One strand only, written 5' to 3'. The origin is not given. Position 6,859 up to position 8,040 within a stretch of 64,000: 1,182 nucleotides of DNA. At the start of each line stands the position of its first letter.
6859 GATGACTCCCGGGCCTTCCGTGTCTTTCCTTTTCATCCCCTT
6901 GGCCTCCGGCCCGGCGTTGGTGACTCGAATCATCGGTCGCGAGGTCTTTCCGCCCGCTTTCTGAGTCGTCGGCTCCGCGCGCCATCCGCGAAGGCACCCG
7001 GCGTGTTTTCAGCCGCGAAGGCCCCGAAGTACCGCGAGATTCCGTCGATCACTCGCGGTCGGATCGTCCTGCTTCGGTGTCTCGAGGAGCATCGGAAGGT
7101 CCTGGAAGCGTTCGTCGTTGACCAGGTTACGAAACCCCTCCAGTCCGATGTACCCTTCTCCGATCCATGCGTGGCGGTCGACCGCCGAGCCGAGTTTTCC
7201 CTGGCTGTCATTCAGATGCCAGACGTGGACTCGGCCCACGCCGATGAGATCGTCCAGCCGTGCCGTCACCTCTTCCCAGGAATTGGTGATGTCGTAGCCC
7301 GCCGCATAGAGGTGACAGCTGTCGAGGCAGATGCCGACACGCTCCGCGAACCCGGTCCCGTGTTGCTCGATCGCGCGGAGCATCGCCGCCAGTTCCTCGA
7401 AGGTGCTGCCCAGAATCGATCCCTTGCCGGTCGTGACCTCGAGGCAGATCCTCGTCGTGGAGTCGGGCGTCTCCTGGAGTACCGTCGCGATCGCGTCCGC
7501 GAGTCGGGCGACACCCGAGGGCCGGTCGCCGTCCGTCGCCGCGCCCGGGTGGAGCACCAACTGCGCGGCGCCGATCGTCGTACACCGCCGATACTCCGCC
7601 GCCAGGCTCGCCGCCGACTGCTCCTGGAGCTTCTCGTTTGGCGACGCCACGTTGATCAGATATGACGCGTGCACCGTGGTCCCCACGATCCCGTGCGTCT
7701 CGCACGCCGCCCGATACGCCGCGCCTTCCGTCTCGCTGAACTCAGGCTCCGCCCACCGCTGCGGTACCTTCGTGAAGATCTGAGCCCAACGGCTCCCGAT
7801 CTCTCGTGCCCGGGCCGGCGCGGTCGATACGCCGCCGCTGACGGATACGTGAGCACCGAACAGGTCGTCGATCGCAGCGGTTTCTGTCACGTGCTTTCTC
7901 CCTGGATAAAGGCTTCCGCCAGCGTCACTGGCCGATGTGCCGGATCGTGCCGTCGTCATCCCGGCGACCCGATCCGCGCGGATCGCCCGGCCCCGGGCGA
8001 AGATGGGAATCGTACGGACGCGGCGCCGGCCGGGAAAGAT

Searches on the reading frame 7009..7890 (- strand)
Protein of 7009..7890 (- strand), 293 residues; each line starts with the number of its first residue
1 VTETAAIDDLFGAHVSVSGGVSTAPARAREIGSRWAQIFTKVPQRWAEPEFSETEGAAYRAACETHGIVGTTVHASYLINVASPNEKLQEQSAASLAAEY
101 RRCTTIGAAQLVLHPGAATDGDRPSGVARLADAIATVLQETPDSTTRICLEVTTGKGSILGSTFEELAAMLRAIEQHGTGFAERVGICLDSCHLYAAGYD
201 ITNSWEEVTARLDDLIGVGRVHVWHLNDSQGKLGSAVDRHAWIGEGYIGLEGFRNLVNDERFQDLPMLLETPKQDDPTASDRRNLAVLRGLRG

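Call 9: search_protein_families(library=pfam, proteins=[window:7009-7890:-], max_evalue=0.01)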
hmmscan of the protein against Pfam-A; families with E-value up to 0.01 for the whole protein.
window:7009-7890:- (293 aa): 2 families
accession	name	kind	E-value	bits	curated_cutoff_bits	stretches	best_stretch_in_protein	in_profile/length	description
PF01261.30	AP_endonuc_2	-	1.3e-47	163.1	31.1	1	26-288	2-246/249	Xylose isomerase-like TIM barrel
PF17285.8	PRMT5_TIM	-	0.0019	18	30.2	1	72-157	47-127/252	PRMT5 TIM barrel domain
